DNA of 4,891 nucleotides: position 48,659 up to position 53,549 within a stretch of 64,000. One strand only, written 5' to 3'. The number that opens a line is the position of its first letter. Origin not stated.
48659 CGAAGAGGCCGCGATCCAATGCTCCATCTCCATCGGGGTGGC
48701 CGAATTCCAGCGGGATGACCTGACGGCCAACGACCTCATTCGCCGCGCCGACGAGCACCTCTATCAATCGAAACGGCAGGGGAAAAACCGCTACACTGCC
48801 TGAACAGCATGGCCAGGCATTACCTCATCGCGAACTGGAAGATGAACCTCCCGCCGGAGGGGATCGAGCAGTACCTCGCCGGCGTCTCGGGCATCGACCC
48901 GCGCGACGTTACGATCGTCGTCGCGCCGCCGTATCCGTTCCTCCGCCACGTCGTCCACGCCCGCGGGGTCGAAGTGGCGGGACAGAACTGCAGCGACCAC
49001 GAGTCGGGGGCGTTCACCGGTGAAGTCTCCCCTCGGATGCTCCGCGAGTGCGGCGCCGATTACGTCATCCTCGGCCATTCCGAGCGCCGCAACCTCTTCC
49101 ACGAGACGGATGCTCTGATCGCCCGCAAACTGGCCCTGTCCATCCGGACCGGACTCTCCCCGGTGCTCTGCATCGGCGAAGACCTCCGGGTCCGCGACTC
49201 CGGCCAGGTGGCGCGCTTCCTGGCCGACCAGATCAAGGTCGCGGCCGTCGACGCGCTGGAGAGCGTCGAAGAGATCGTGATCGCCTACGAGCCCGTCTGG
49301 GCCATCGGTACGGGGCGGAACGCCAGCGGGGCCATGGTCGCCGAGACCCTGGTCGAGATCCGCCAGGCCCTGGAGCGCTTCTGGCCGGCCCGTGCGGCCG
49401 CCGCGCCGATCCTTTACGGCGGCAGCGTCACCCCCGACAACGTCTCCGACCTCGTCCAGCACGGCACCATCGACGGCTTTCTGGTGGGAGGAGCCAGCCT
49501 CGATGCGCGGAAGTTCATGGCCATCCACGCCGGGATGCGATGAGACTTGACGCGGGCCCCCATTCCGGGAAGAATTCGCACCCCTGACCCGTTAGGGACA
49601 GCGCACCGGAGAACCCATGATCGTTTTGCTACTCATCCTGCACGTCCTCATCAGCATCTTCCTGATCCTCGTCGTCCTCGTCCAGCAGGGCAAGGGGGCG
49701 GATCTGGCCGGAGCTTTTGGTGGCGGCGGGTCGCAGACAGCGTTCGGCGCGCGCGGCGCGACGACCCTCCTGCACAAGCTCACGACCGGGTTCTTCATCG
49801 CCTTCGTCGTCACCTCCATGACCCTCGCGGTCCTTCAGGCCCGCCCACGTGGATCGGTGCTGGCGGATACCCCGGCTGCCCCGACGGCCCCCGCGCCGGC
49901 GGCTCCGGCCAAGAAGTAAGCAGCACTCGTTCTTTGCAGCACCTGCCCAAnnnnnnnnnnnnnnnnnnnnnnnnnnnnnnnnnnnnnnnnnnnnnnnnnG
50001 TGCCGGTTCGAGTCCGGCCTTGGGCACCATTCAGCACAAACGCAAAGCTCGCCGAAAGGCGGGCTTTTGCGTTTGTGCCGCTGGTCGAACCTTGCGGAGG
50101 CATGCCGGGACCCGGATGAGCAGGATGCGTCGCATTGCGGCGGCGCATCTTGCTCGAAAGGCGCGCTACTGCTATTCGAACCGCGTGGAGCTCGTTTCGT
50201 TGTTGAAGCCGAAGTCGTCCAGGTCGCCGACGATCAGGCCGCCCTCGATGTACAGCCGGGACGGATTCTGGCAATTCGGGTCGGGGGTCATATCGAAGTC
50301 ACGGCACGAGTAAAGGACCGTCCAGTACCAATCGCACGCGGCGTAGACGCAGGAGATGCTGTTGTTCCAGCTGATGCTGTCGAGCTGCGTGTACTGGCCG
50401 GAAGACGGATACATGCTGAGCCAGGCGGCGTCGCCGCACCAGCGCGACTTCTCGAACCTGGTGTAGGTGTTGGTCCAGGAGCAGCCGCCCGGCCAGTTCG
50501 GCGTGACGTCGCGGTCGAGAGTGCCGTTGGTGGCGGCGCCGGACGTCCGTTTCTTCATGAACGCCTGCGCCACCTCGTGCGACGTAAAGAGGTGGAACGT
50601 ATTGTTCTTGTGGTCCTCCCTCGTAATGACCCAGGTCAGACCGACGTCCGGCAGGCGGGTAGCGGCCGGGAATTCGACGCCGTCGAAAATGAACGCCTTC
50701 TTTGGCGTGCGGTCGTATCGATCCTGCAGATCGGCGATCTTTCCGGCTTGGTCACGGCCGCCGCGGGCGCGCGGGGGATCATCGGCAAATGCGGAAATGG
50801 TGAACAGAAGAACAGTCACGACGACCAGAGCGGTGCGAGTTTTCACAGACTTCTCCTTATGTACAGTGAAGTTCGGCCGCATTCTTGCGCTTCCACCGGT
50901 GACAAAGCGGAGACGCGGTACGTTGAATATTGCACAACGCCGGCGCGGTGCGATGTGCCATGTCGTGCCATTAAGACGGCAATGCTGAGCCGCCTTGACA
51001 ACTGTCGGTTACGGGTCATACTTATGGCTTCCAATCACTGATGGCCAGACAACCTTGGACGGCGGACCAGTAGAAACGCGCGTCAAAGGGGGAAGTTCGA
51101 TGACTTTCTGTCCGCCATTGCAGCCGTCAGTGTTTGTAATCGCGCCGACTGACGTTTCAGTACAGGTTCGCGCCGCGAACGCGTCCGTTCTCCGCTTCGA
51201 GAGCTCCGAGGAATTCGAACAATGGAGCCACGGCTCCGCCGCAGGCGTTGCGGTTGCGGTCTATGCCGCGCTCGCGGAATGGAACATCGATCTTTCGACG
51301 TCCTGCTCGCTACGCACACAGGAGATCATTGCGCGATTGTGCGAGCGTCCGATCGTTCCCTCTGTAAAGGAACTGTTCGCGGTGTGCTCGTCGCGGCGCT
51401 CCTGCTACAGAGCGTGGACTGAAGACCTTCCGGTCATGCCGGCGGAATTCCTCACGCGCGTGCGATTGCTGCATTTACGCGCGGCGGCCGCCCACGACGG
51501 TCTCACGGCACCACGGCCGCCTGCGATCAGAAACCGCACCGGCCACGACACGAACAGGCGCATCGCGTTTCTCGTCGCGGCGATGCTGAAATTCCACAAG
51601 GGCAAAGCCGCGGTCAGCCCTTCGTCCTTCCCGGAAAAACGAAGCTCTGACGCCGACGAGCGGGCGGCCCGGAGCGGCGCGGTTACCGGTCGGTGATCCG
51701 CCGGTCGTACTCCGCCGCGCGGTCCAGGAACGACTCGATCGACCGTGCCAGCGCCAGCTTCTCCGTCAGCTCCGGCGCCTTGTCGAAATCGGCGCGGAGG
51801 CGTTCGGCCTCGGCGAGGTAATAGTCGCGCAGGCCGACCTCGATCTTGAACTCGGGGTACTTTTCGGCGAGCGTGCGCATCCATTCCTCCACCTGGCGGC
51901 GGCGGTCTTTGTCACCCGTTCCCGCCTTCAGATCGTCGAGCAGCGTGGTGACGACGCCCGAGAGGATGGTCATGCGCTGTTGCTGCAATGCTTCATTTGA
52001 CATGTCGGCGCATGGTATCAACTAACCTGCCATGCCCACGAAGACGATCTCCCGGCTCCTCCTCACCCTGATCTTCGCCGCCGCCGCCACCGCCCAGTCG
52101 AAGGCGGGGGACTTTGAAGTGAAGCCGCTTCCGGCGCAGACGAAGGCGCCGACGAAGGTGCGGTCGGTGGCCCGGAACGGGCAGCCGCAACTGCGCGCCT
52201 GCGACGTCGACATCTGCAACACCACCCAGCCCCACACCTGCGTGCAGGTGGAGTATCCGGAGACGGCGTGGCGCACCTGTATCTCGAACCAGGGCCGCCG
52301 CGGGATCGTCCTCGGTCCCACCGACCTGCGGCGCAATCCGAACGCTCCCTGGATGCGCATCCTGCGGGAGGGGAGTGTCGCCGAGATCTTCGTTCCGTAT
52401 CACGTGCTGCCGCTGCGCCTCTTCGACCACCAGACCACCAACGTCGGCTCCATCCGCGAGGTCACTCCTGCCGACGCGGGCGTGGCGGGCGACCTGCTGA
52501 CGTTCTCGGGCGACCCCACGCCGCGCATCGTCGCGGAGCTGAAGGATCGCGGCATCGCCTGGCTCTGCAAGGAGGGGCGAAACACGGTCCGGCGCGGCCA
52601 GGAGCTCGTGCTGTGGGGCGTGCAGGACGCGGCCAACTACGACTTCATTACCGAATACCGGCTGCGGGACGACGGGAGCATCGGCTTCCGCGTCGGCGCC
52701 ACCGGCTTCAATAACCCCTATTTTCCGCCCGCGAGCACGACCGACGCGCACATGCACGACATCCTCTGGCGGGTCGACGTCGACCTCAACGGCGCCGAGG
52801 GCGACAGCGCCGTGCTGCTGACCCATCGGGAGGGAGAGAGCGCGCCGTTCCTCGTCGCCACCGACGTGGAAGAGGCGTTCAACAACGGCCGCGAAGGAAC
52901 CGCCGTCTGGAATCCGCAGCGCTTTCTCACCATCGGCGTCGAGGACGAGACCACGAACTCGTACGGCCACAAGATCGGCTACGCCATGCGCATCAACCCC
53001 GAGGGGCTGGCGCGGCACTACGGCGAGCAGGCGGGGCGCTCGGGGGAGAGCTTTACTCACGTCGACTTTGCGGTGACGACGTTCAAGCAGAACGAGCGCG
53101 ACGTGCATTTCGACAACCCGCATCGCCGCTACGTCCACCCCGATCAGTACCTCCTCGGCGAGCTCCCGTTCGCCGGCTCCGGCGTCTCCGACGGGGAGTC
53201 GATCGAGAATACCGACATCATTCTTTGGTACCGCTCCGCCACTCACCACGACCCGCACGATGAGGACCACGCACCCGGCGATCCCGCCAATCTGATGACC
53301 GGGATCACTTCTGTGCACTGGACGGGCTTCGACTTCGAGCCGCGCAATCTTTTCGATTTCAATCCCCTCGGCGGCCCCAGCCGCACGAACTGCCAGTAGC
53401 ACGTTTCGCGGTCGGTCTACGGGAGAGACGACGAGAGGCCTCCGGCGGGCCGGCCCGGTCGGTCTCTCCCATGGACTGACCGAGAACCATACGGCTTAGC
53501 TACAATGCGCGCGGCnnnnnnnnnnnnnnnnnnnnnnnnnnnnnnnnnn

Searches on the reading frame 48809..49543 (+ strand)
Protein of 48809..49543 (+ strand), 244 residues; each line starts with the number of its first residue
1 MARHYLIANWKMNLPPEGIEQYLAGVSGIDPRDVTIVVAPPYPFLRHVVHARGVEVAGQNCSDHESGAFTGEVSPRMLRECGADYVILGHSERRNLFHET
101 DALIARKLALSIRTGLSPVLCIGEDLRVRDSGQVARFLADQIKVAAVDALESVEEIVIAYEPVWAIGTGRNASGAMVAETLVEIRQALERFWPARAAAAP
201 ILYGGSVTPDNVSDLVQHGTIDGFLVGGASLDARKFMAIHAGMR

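Call 24: search_protein_families(library=pfam, proteins=[window:48809-49543:+], max_evalue=0.001)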
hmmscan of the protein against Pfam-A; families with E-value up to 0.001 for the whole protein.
window:48809-49543:+ (244 aa): 1 family
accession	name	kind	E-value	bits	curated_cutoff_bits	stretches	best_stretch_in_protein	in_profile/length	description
PF00121.24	TIM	-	1.4e-76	257.7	20.1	1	5-240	2-242/245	Triosephosphate isomerase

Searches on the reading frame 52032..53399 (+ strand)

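Call 24: search_protein_families(library=pfam, proteins=[window:52032-53399:+], max_evalue=0.001)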
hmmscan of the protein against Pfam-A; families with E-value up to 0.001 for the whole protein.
window:52032-53399:+ (455 aa): 1 family
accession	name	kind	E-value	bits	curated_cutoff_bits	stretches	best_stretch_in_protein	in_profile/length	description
PF01179.26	Cu_amine_oxid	-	5.6e-25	88.5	27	1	180-445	132-405/407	Copper amine oxidase, enzyme domain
